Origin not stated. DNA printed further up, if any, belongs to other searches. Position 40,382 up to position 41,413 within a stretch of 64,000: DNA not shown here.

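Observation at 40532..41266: Uncharacterised secreted Cys-cluster protein wedged between rseC and apbE in the Rnf operon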

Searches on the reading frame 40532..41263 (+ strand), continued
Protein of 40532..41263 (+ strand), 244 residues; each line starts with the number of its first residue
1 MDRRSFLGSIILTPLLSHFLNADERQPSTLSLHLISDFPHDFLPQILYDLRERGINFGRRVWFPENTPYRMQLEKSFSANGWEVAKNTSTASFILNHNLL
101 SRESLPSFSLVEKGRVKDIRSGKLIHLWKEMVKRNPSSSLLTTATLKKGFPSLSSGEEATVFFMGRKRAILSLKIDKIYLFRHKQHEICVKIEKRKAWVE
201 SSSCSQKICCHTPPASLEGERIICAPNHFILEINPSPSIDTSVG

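Call 39: find_related_loci(query=A1, collection=genome_contigs, flank=8000)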
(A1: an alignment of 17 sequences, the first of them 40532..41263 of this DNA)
Query A1 (244 aa) in genome_contigs; peptide patterns used: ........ (x = any residue, [..] = any of these).
91 stretches matched a pattern; 74 encode a relative of the query (tblastn E <= 1e-3); 74 distinct loci.
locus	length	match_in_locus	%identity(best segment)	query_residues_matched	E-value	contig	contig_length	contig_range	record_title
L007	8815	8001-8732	41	1-244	7e-55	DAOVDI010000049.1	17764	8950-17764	MAG TPA_asm: Acidobacteriota bacterium isolate CSMAG_1053 CSMAG_1053_k141_1490876_length_17764_cov_11.0000, whole genome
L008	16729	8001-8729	41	1-244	2e-54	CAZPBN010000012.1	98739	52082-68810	MAG TPA_asm: uncultured Eubacteriales bacterium isolate SRP141376_co1_219 genome assembly, contig: NODE_541_length_98739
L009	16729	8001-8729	38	1-244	1e-54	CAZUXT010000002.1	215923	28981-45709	MAG TPA_asm: uncultured Eubacteriales bacterium isolate binchicken_co228_403 genome assembly, contig: NODE_8_length_2159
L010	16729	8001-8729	37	1-244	7e-54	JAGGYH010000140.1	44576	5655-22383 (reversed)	MAG: Candidatus Aminicenantes bacterium isolate AUK173 PB_MBMC_127_c_000000000041, whole genome shotgun sequence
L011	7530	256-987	40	1-244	6e-54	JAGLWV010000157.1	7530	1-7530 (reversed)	MAG: Candidatus Aminicenantes bacterium isolate RS_12_32 ZL285.bin.32.fa_157, whole genome shotgun sequence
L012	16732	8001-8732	39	1-244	2e-53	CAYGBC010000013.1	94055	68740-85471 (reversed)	MAG TPA_asm: uncultured Eubacteriales bacterium isolate ERP108616_co1_418 genome assembly, contig: k119_1118259, whole g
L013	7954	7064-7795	37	1-244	2e-53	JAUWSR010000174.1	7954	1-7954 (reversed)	MAG: Acidobacteriota bacterium isolate CSMAG_2559 CSMAG_2559_k127_2694383_length_7954_cov_254.0919, whole genome shotgun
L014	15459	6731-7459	36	1-244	6e-53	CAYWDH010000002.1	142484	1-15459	MAG TPA_asm: uncultured Eubacteriales bacterium isolate SRP323688_co1_129 genome assembly, contig: NODE_218_length_14248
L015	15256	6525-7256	40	1-244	5e-53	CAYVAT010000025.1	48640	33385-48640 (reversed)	MAG TPA_asm: uncultured Eubacteriales bacterium isolate binchicken_co178_256 genome assembly, contig: NODE_1207_length_4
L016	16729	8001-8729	39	1-244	1e-52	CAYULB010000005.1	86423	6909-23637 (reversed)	MAG TPA_asm: uncultured Eubacteriales bacterium isolate SRP141376_co1_340 genome assembly, contig: NODE_701_length_86423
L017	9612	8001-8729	37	1-244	1e-52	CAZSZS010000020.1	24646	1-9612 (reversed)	MAG TPA_asm: uncultured Eubacteriales bacterium isolate SRP185410_co1_466 genome assembly, contig: k141_1565628, whole g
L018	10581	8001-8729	39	1-244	2e-52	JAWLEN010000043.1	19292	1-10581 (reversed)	MAG: Candidatus Aminicenantes bacterium isolate 20BLK6-1.bin.65 NODE_2757_length_19292_cov_13.866201, whole genome shotg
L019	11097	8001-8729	41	1-244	4e-52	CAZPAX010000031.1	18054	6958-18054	MAG TPA_asm: uncultured Eubacteriales bacterium isolate binchicken_co124_359 genome assembly, contig: NODE_1566_length_1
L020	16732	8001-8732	39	1-244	6e-52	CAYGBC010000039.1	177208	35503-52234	MAG TPA_asm: uncultured Eubacteriales bacterium isolate ERP108616_co1_418 genome assembly, contig: k119_14770, whole gen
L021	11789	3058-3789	42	1-244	6e-52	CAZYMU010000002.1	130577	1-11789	MAG TPA_asm: uncultured Eubacteriales bacterium isolate binchicken_co262_58 genome assembly, contig: NODE_62_length_1305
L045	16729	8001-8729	37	1-244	2e-46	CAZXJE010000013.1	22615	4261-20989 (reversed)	MAG TPA_asm: uncultured Eubacteriales bacterium isolate SRP068000_co2_124 genome assembly, contig: NODE_1537_length_2261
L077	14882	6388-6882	24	56-244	5e-8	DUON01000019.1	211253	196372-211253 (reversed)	MAG TPA_asm: Clostridiales bacterium isolate AS08sgBPME_178 227606_AS08, whole genome shotgun sequence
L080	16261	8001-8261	30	155-244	3e-6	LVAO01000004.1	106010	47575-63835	MAG: Clostridiales bacterium Firm_09 Firm_09_contig_3691, whole genome shotgun sequence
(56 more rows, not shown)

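Call 46: search_protein_families(library=pfam, proteins=[L077:6469-6891:+, L077:6891-7391:+, L077:5499-6509:+, L077:4638-5486:+, L080:7845-8273:+, L080:8273-8788:+, L012:7151-7660:-, L012:5509-7110:-], max_evalue=0.01)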
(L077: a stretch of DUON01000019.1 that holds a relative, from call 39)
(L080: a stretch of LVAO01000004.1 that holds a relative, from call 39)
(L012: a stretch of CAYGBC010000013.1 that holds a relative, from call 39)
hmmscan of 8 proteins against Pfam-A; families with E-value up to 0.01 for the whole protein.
L077:6469-6891:+ (141 aa): 1 family
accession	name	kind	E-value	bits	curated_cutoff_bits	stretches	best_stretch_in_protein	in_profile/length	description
PF07009.16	NusG_II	-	5.5e-26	91.3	29.6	1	30-130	3-106/107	NusG domain II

L077:6891-7391:+ (167 aa): 1 family
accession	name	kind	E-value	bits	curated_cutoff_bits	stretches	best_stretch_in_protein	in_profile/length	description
PF07456.16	Hpre_diP_synt_I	-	8.2e-28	97.7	30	1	12-152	1-144/147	Heptaprenyl diphosphate synthase component I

L077:5499-6509:+ (337 aa): 1 family
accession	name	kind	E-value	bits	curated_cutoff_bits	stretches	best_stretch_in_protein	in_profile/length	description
PF02424.20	ApbE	-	1e-60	206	25.6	1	31-296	1-256/266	ApbE family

L077:4638-5486:+ (283 aa): 1 family
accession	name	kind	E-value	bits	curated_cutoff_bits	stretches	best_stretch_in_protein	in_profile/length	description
PF02645.21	DegV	-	1.4e-62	212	27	1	6-282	6-278/280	Uncharacterised protein, DegV family COG1307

L080:7845-8273:+ (143 aa): 1 family
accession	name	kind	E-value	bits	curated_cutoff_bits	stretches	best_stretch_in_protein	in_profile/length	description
PF07009.16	NusG_II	-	3.8e-24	85.3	29.6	1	34-131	3-106/107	NusG domain II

L080:8273-8788:+ (172 aa): 1 family
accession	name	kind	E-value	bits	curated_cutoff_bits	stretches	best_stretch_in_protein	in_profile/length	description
PF07456.16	Hpre_diP_synt_I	-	5.4e-27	95.1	30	1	21-161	3-145/147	Heptaprenyl diphosphate synthase component I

L012:7151-7660:- (169 aa): 1 family
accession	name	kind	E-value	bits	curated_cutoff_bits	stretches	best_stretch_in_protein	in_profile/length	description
PF07681.17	DoxX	-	7.2e-06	27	23.6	1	22-111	2-79/85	DoxX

L012:5509-7110:- (533 aa): 4 families
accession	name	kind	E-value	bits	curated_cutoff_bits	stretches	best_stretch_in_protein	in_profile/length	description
PF01408.29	GFO_IDH_MocA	-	1.9e-16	61.3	24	1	171-244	47-120/120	Oxidoreductase family, NAD-binding Rossmann fold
PF22725.1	GFO_IDH_MocA_C3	-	6.1e-09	36.4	27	1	317-395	33-109/124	GFO/IDH/MocA C-terminal domain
PF02894.22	GFO_IDH_MocA_C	-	5.1e-06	26.9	22.9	1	312-524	30-217/218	Oxidoreductase family, C-terminal alpha/beta domain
PF19051.5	GFO_IDH_MocA_C2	-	2.2e-05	24.6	23.3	1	283-345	37-101/254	Oxidoreductase family, C-terminal alpha/beta domain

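Call 59: find_homologous_proteins(query=L077:6469-6891:+, max_evalue=0.001)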
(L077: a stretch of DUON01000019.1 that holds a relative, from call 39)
Query L077:6469-6891:+ (141 aa): 15 proteins with E <= 0.001 among 29 candidates.
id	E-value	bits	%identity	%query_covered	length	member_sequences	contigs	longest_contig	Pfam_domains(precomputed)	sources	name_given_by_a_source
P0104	2.8e-88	311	99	100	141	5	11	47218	PF07009.17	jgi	jgi:hypothetical protein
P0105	1.5e-42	163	63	80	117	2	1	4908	PF07009.17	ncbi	ncbi:MAG: NusG domain II-containing protein [Bacillota bacterium]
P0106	3.1e-20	90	53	62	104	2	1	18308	PF07009.17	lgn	-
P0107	2.0e-18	84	36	93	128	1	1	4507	PF07009.17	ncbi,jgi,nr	ncbi:MAG: NusG domain II-containing protein [Clostridiales Family XIII bacterium]|jgi:hypothetical p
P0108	7.0e-14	70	39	75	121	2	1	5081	PF07009.17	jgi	jgi:hypothetical protein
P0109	6.0e-12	63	35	76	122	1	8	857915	PF07009.17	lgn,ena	-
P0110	2.0e-11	62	31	75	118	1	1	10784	PF07009.17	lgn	-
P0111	2.4e-11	61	37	69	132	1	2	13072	PF07009.17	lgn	-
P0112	4.6e-11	61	33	85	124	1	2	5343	PF07009.17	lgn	-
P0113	7.9e-10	57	35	78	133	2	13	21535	PF07009.17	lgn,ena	-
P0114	1.9e-9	55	36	60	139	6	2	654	PF07009.17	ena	-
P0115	1.6e-8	52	36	82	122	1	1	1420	PF07009.17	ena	-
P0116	2.0e-7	49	35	57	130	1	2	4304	PF07009.17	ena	-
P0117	9.4e-6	43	40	40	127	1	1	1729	PF07009.17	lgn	-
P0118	1.3e-4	40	28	76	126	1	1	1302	PF07009.17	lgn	-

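Call 62: fold_search(model_id=the predicted structure, library=pdb)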
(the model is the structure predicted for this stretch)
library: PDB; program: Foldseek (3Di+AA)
matches with E <= 10: 522; with E <= 0.001: 14
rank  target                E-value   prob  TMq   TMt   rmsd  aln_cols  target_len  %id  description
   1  4esn_A                9.6e-07  1.00  0.30  0.91   1.3        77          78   26  Crystal structure of a DUF1312 family protein (RUMGNA_02503) from Ruminococcus gnavus ATCC 29149 at 2.20 A resolution (released 2012-06-20)
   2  4esn_B                2.7e-06  1.00  0.28  0.86   2.0        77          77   26  Crystal structure of a DUF1312 family protein (RUMGNA_02503) from Ruminococcus gnavus ATCC 29149 at 2.20 A resolution (released 2012-06-20)
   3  1m1g_A                6.8e-06  1.00  0.31  0.32   3.6        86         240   24  Crystal Structure of Aquifex aeolicus N-utilization substance G (NusG), Space Group P2(1) (released 2003-02-04)
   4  1npp_C                1.1e-05  1.00  0.31  0.32   3.6        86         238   24  CRYSTAL STRUCTURE OF AQUIFEX AEOLICUS NUSG IN P2(1) (released 2003-03-11)
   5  1m1g_C                1.2e-05  1.00  0.31  0.31   2.4        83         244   24  Crystal Structure of Aquifex aeolicus N-utilization substance G (NusG), Space Group P2(1) (released 2003-02-04)
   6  1npp_D                1.6e-05  1.00  0.31  0.31   2.5        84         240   24  CRYSTAL STRUCTURE OF AQUIFEX AEOLICUS NUSG IN P2(1) (released 2003-03-11)
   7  1m1g_D                3.0e-05  1.00  0.31  0.31   2.0        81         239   25  Crystal Structure of Aquifex aeolicus N-utilization substance G (NusG), Space Group P2(1) (released 2003-02-04)
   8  1m1h                  3.4e-05  1.00  0.31  0.41   1.9        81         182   25  Crystal structure of Aquifex aeolicus N-utilization substance G (NusG), Space group I222 (released 2003-02-04)
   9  4obi                  4.8e-05  1.00  0.31  0.82   1.8        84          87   17  Crystal structure of a DUF1312 family protein (EF3258) from Enterococcus faecalis V583 at 1.73 A resolution (released 2014-02-12)
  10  3ld7_B                5.8e-05  1.00  0.31  0.81   1.8        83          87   13  Crystal structure of the Lin0431 protein from Listeria innocua, Northeast Structural Genomics Consortium Target LkR112 (released 2010-01-26)
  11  3ld7_A                7.0e-05  1.00  0.32  0.82   2.0        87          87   13  Crystal structure of the Lin0431 protein from Listeria innocua, Northeast Structural Genomics Consortium Target LkR112 (released 2010-01-26)
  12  1npp_B                7.0e-05  1.00  0.31  0.31   2.5        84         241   24  CRYSTAL STRUCTURE OF AQUIFEX AEOLICUS NUSG IN P2(1) (released 2003-03-11)
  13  2kpp_MODEL_1_A        9.5e-05  1.00  0.31  0.63   4.6        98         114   13  Solution NMR structure of Lin0431 protein from Listeria innocua. Northeast Structural Genomics Consortium Targ (released 2010-02-23)
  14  1m1g_B                2.1e-04  1.00  0.31  0.31   5.1        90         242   23  Crystal Structure of Aquifex aeolicus N-utilization substance G (NusG), Space Group P2(1) (released 2003-02-04)
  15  6paj_B                1.5e-01  0.11  0.17  0.19  15.3       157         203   10  Structure of the SrrAB Histidine Kinase DHp-CA domain (released 2020-04-22)
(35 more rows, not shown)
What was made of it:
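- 40991..41233 (+): NusG_II / DUF1312 / EetA domain, residues 154-234. Invariant C204 (41141-41143), C209 (41156-41158) and C224 (41201-41203), plus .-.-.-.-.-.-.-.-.. Foldseek TM 0.91 to 4esn (call 62).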

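Call 68: search_protein_families(library=pfam, proteins=[L009:8744-10324:+, L009:10323-11795:-, L009:11811-13058:-, L009:13107-14309:-, L045:8814-10418:-, L045:10330-11943:-, L045:11961-12497:-, L045:12505-13122:-], max_evalue=0.0001)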
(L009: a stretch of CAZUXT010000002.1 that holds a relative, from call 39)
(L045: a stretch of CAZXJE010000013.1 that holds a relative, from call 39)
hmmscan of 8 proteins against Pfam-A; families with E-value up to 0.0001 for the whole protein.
L009:8744-10324:+ (527 aa): 2 families
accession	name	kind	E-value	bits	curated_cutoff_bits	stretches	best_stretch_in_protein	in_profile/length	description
PF00370.27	FGGY_N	-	1.5e-36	126.6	28.8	1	10-268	3-245/245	FGGY family of carbohydrate kinases, N-terminal domain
PF02782.22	FGGY_C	-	1.9e-15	57.6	27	1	278-456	2-197/198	FGGY family of carbohydrate kinases, C-terminal domain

L009:10323-11795:- (491 aa): 2 families
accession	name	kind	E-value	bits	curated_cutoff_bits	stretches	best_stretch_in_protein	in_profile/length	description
PF06439.18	3keto-disac_hyd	-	3.1e-36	125.6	26.8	1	315-488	7-187/187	3-keto-disaccharide hydrolase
PF01261.30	AP_endonuc_2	-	2.3e-23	83.6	31.1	1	71-299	1-247/249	Xylose isomerase-like TIM barrel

L009:11811-13058:- (416 aa): 3 families
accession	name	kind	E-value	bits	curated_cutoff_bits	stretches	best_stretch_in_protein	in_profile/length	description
PF01408.29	GFO_IDH_MocA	-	9.5e-17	62.2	24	1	7-130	2-113/120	Oxidoreductase family, NAD-binding Rossmann fold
PF22725.1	GFO_IDH_MocA_C3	-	1.3e-07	32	27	1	160-295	13-118/124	GFO/IDH/MocA C-terminal domain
PF02894.22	GFO_IDH_MocA_C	-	1.6e-06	28.5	22.9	1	185-393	37-217/218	Oxidoreductase family, C-terminal alpha/beta domain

L009:13107-14309:- (401 aa): 4 families
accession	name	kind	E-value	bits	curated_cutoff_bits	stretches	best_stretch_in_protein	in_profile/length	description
PF03825.22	Nuc_H_symport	-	1.1e-107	361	25.9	1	1-397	1-399/400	Nucleoside H+ symporter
PF12832.13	MFS_1_like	-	4.8e-42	144.8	25.2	1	5-361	2-363/373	MFS_1 like family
PF07690.21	MFS_1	-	3.7e-29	102.2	33.4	2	218-397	6-176/347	Major Facilitator Superfamily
PF01306.25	LacY_symp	-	1.7e-05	24.3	24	1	6-398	11-405/413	LacY proton/sugar symporter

L045:8814-10418:- (535 aa): 2 families
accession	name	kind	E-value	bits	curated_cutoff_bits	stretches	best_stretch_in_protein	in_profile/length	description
PF06439.18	3keto-disac_hyd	-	1.4e-34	120.2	26.8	1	359-533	6-187/187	3-keto-disaccharide hydrolase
PF01261.30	AP_endonuc_2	-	1.7e-20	74.2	31.1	1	116-345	1-248/249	Xylose isomerase-like TIM barrel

L045:10330-11943:- (538 aa): 4 families
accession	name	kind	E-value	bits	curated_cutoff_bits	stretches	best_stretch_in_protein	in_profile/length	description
PF01408.29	GFO_IDH_MocA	-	1.7e-14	55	24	1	174-249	45-120/120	Oxidoreductase family, NAD-binding Rossmann fold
PF22725.1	GFO_IDH_MocA_C3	-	7.4e-08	32.9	27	0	321-399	32-108/124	GFO/IDH/MocA C-terminal domain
PF19051.5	GFO_IDH_MocA_C2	-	2.4e-07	31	23.3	1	261-351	9-102/254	Oxidoreductase family, C-terminal alpha/beta domain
PF02894.22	GFO_IDH_MocA_C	-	1.3e-05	25.5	22.9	0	313-529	30-217/218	Oxidoreductase family, C-terminal alpha/beta domain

L045:11961-12497:- (179 aa): 1 family
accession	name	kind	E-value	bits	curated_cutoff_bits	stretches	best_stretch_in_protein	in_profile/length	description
PF07681.17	DoxX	-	4.1e-07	31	23.6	1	30-118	2-78/85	DoxX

L045:12505-13122:- (206 aa): 0 families
